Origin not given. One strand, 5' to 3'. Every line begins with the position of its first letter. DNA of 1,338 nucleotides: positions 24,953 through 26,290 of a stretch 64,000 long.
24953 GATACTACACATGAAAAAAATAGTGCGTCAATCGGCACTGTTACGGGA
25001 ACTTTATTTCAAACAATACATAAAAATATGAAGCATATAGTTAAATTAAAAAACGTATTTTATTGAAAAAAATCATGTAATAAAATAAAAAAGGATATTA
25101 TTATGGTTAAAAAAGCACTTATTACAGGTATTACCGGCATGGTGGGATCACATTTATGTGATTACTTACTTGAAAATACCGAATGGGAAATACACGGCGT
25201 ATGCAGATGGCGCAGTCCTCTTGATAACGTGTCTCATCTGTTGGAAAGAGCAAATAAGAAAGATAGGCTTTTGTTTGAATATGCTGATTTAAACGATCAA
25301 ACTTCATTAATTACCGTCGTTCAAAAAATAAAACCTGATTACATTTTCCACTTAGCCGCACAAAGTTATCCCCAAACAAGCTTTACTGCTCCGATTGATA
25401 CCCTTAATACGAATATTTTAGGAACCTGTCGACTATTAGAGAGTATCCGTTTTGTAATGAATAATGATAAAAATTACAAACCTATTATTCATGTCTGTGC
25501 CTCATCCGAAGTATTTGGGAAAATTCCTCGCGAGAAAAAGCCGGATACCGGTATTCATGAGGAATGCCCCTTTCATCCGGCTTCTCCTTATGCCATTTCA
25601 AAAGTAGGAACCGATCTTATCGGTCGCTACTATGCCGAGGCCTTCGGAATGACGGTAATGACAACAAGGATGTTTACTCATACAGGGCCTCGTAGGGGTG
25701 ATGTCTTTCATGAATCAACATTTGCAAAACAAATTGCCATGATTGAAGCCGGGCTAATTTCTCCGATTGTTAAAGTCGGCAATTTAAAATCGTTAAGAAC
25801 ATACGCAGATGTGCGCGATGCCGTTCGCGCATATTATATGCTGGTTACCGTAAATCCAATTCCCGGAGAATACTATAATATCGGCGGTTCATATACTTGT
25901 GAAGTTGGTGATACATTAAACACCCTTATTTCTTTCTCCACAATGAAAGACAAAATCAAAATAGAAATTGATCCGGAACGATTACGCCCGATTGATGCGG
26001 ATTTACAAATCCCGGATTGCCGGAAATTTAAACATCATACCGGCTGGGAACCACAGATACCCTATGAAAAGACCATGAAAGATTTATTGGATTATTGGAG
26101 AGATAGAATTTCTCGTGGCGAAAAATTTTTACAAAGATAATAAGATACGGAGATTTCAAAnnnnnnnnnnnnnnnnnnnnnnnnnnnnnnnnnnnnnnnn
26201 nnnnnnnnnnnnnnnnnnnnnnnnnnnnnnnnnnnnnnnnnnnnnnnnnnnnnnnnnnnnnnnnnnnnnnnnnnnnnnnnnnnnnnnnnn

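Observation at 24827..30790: GDP-heptose modification locus (dehydratase, isomerase, reductase) with no linked glycosyltransferase, directly upstream of the giant adhesin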

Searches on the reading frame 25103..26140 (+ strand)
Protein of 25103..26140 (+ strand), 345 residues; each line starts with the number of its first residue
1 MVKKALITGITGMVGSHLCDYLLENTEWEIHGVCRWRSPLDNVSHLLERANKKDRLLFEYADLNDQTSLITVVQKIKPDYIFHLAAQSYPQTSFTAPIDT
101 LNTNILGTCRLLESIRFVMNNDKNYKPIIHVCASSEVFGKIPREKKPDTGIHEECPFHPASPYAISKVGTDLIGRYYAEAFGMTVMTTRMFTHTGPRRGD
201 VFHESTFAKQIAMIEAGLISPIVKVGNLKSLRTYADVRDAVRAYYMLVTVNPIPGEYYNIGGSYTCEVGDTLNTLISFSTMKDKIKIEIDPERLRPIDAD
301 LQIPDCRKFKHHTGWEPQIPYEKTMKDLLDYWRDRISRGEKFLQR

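Call 5: search_protein_families(library=pfam, proteins=[window:25103-26140:+], max_evalue=0.01)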
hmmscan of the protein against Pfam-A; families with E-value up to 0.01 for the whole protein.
window:25103-26140:+ (345 aa): 6 families
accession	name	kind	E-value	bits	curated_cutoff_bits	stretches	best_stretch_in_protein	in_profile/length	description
PF16363.11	GDP_Man_Dehyd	-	4.8e-74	250.2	27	1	6-327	1-331/332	GDP-mannose 4,6 dehydratase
PF01370.27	Epimerase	-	3.6e-50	171.1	20.9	1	5-261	1-240/240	NAD dependent epimerase/dehydratase family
PF02719.21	Polysacc_synt_2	-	1.5e-10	41.2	20.2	1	6-113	2-113/293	Polysaccharide biosynthesis protein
PF01073.25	3Beta_HSD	-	1.9e-05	24.3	22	1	6-115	1-103/280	3-beta hydroxysteroid dehydrogenase/isomerase family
PF07993.18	NAD_binding_4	-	0.00027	20.6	20.1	1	7-190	1-204/258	Male sterility protein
PF04321.23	RmlD_sub_bind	-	0.00065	19.3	27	1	4-93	2-67/287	RmlD substrate binding domain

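Call 6: search_protein_families(library=ncbifam, proteins=[window:25103-26140:+], max_evalue=0.01)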
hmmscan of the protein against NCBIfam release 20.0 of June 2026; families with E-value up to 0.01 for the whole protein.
window:25103-26140:+ (345 aa): 21 families
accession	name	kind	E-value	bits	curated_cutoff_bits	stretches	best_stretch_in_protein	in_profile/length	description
TIGR01472.1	gmd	equivalog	2.3e-53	181.6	415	1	3-331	1-337/342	GDP-mannose 4,6-dehydratase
TIGR01181.1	dTDP_gluc_dehyt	equivalog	6.8e-37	127.2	365.1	1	5-334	2-313/321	dTDP-glucose 4,6-dehydratase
TIGR04180.1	EDH_00030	hypoth_equivalog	7.3e-36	123.7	475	1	6-318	2-295/297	NAD-dependent 4,6-dehydratase LegB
NF007490.0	PRK10084.1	subfamily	4.8e-32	111.3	649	1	4-332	2-334/361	dTDP-glucose 4,6-dehydratase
NF007582.0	PRK10217.1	equivalog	3.1e-31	108.8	698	1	3-276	2-267/355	dTDP-glucose 4,6-dehydratase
TIGR02622.1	CDP_4_6_dhtase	equivalog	1.8e-30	106.3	278.45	1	3-342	5-340/352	CDP-glucose 4,6-dehydratase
TIGR01179.1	galE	equivalog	1.9e-18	66.4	262.3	1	5-333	2-325/332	UDP-glucose 4-epimerase GalE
NF008872.0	PRK11908.1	equivalog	7.1e-14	51.6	294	1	3-341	2-344/349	bifunctional UDP-4-keto-pentose/UDP-xylose synthase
NF011728.1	PRK15181.1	equivalog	2.2e-10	40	760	1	3-334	16-339/348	Vi polysaccharide biosynthesis UDP-N-acetylglucosaminuronic acid C-4 epimerase TviC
NF005998.1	PRK08125.1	equivalog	1.1e-09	37.2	777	1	3-261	316-566/649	bifunctional UDP-4-amino-4-deoxy-L-arabinose formyltransferase/UDP-glucuronic acid oxidase ArnA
NF041293.1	G6PDh_Azf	equivalog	5.3e-09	35.9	400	1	3-190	3-179/252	NAD-dependent glucose-6-phosphate dehydrogenase Azf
NF007956.0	PRK10675.1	subfamily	5.5e-09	35.6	394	1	4-172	2-158/338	UDP-glucose 4-epimerase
TIGR02197.1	heptose_epim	equivalog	7.3e-09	35.2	274.6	1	6-296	2-277/316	ADP-glyceromanno-heptose 6-epimerase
NF043036.1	ErythonDh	equivalog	1.1e-08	34.6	325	1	4-177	2-163/321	D-erythronate dehydrogenase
NF041015.1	UDPsulfquin_syn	equivalog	1.7e-08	33.9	575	1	51-118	63-133/384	UDP-sulfoquinovose synthase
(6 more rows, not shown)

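Call 11: find_encoding_contigs(protein=window:25103-26140:+, flank=10000, max_places=8)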
Protein window:25103-26140:+ (345 aa): 13 contigs read that carry it; 8 places shown.
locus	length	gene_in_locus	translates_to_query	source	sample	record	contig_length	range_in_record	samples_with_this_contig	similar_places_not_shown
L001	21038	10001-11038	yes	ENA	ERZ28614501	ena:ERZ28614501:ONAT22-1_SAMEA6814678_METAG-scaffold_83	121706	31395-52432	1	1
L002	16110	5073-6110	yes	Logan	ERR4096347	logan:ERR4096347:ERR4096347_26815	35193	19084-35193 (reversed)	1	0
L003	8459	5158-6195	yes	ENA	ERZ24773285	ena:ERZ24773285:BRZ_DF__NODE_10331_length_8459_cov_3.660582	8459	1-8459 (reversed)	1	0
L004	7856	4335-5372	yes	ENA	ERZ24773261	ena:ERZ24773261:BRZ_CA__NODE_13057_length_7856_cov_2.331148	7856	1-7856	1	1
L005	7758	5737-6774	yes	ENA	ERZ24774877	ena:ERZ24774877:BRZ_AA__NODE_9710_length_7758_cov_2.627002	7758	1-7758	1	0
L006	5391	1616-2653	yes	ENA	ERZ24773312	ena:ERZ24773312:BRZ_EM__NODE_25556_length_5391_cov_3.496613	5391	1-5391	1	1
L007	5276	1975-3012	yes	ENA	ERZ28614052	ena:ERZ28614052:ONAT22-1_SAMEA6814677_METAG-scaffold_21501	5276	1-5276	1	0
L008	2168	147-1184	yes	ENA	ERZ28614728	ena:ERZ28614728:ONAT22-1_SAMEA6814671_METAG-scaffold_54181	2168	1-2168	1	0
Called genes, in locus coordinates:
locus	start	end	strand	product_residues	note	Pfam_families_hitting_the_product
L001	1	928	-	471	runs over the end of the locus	PF24801:FNIII-A_GpJ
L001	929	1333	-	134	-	PF00877:NLPC_P60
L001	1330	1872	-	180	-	PF08875:DUF1833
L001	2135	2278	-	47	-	-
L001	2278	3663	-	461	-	PF25145:NfeD1b_N, PF01343:Peptidase_S49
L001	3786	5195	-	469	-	PF05136:Phage_portal_2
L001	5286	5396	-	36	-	-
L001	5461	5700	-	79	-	PF02831:gpW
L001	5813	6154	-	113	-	-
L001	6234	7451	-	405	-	PF02195:ParB_N (weak), PF03602:Cons_hypoth95 (faint), PF01555:N6_N4_Mtase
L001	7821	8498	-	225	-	PF19808:DUF6291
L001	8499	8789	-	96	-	-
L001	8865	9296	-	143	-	-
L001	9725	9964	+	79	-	-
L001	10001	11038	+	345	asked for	PF01073:3Beta_HSD (faint), PF01370:Epimerase, PF02719:Polysacc_synt_2, PF16363:GDP_Man_Dehyd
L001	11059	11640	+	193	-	PF13580:SIS_2, PF01380:SIS (weak)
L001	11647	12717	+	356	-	PF00288:GHMP_kinases_N, PF08544:GHMP_kinases_C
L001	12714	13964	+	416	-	PF00483:NTP_transferase, PF12804:NTP_transf_3 (weak), PF00702:Hydrolase (weak), PF08645:PNK3P (weak), PF13242:Hydrolase_like, PF13419:HAD_2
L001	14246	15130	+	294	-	PF01073:3Beta_HSD, PF01370:Epimerase, PF02719:Polysacc_synt_2 (faint), PF04321:RmlD_sub_bind, PF07993:NAD_binding_4 (faint), PF16363:GDP_Man_Dehyd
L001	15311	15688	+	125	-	PF05523:FdtA (weak), PF14667:Polysacc_synt_C, PF07883:Cupin_2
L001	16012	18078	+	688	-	PF08479:POTRA_2, PF03865:ShlB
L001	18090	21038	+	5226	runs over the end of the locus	-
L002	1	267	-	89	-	?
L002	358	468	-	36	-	-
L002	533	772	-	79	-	PF02831:gpW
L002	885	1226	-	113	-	-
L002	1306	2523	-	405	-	PF02195:ParB_N (weak), PF03602:Cons_hypoth95 (faint), PF01555:N6_N4_Mtase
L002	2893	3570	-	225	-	PF19808:DUF6291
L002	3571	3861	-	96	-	-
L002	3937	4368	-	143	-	-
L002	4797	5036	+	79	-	-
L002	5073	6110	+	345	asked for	PF01073:3Beta_HSD (faint), PF01370:Epimerase, PF02719:Polysacc_synt_2, PF16363:GDP_Man_Dehyd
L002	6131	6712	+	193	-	PF13580:SIS_2, PF01380:SIS (weak)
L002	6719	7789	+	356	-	PF00288:GHMP_kinases_N, PF08544:GHMP_kinases_C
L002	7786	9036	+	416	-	PF00483:NTP_transferase, PF12804:NTP_transf_3 (weak), PF00702:Hydrolase (weak), PF08645:PNK3P (weak), PF13242:Hydrolase_like, PF13419:HAD_2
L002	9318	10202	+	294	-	PF01073:3Beta_HSD, PF01370:Epimerase, PF02719:Polysacc_synt_2 (faint), PF04321:RmlD_sub_bind, PF07993:NAD_binding_4 (faint), PF16363:GDP_Man_Dehyd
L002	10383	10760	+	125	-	PF05523:FdtA (weak), PF14667:Polysacc_synt_C, PF07883:Cupin_2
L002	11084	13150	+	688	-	PF08479:POTRA_2, PF03865:ShlB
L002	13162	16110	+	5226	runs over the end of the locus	-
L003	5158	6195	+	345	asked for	PF01073:3Beta_HSD (faint), PF01370:Epimerase, PF02719:Polysacc_synt_2, PF16363:GDP_Man_Dehyd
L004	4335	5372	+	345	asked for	PF01073:3Beta_HSD (faint), PF01370:Epimerase, PF02719:Polysacc_synt_2, PF16363:GDP_Man_Dehyd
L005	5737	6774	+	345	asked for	PF01073:3Beta_HSD (faint), PF01370:Epimerase, PF02719:Polysacc_synt_2, PF16363:GDP_Man_Dehyd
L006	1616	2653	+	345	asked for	PF01073:3Beta_HSD (faint), PF01370:Epimerase, PF02719:Polysacc_synt_2, PF16363:GDP_Man_Dehyd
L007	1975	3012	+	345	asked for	PF01073:3Beta_HSD (faint), PF01370:Epimerase, PF02719:Polysacc_synt_2, PF16363:GDP_Man_Dehyd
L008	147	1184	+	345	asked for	PF01073:3Beta_HSD (faint), PF01370:Epimerase, PF02719:Polysacc_synt_2, PF16363:GDP_Man_Dehyd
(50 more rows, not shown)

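Call 12: search_solved_structures(query=window:25103-26140:+, max_evalue=1e-10)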
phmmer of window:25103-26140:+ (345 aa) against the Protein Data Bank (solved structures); distinct sequences matched with E-value up to 1e-10: 44.
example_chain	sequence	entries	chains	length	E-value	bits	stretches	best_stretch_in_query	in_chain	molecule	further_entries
7us5_A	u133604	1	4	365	2.9e-112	378.4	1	1-341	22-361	GDP-D-GLYCERO-D-MANNO-HEPTOSE 4,6-DEHYDRATASE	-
2pk3_A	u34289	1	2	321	2.6e-53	184.5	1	4-333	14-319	GDP-6-deoxy-D-lyxo-4-hexulose reductase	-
1n7g_A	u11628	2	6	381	1.7e-43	152.3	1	3-333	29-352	GDP-D-mannose-4,6-dehydratase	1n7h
1db3_A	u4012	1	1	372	7.7e-41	143.5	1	3-249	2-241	GDP-MANNOSE 4,6-DEHYDRATASE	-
7kf3_A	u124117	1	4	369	5.2e-39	137.5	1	2-329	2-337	GDP-mannose 4,6-dehydratase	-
5uzh_A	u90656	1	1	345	9.7e-38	133.3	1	3-329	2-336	NafoA.00085.b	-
6gpj_A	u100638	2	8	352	1.7e-36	129.2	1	4-329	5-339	GDP-mannose 4,6 dehydratase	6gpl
1t2a_A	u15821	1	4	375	2.2e-36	128.9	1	4-329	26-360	GDP-mannose 4,6 dehydratase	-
5in4_A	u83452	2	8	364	2.6e-36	128.7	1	5-329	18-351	GDP-mannose 4,6 dehydratase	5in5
6gpk_A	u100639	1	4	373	5.6e-36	127.5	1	4-329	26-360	GDP-mannose 4,6 dehydratase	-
6q94_B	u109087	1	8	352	5.8e-36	127.5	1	4-329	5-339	GDP-mannose 4,6 dehydratase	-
2z1m_A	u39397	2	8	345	2.1e-34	122.4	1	3-330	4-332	GDP-D-mannose dehydratase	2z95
6x3b_A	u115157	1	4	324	3.3e-33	118.4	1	77-337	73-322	GDP-6-deoxy-D-mannose reductase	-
1rpn_A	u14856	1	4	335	1.2e-31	113.3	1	1-338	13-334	GDP-mannose 4,6-dehydratase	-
1g1a_A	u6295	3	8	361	2.1e-28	102.6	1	4-331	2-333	DTDP-D-GLUCOSE 4,6-DEHYDRATASE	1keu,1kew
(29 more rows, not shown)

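Call 55: list_cluster_members(proteins=[window:25103-26140:+, window:57314-58426:-, window:58452-59186:-, window:27816-29066:+, window:60979-61950:-])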
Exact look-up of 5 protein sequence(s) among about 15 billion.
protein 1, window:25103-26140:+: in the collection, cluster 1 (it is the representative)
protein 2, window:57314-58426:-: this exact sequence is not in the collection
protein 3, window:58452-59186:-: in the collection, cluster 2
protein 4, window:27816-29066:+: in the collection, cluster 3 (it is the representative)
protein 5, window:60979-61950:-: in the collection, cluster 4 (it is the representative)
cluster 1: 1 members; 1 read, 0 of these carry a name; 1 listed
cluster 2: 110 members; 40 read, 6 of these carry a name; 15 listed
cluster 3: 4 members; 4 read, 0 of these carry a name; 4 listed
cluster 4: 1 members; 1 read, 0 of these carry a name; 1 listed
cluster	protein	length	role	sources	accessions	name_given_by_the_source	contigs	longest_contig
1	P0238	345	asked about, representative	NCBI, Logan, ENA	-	-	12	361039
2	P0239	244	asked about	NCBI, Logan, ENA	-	-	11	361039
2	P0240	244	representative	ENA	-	-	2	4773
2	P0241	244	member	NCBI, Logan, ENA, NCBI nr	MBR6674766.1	MAG: LPS export ABC transporter ATP-binding protein [Alphaproteobacteria bacterium] | LPS export ABC transporter ATP-binding protein [Alphaproteobacteria bacterium]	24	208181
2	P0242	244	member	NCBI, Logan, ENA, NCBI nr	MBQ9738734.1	MAG: LPS export ABC transporter ATP-binding protein [Alphaproteobacteria bacterium] | LPS export ABC transporter ATP-binding protein [Alphaproteobacteria bacterium]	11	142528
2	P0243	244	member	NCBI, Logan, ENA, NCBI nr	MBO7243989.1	MAG: LPS export ABC transporter ATP-binding protein [Alphaproteobacteria bacterium] | LPS export ABC transporter ATP-binding protein [Alphaproteobacteria bacterium]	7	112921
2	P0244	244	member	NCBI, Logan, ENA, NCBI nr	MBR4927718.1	MAG: LPS export ABC transporter ATP-binding protein [Alphaproteobacteria bacterium] | LPS export ABC transporter ATP-binding protein [Alphaproteobacteria bacterium]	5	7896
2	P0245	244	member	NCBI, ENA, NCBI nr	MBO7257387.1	MAG: LPS export ABC transporter ATP-binding protein [Alphaproteobacteria bacterium] | LPS export ABC transporter ATP-binding protein [Alphaproteobacteria bacterium]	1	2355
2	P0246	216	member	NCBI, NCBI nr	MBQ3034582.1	MAG: LPS export ABC transporter ATP-binding protein, partial [Alphaproteobacteria ... | LPS export ABC transporter ATP-binding protein [Alphaproteobacteria bacterium]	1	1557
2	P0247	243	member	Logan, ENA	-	-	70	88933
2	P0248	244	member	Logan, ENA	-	-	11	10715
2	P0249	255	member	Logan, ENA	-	-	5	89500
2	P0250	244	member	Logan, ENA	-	-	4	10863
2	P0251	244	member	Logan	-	-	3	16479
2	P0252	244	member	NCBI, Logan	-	-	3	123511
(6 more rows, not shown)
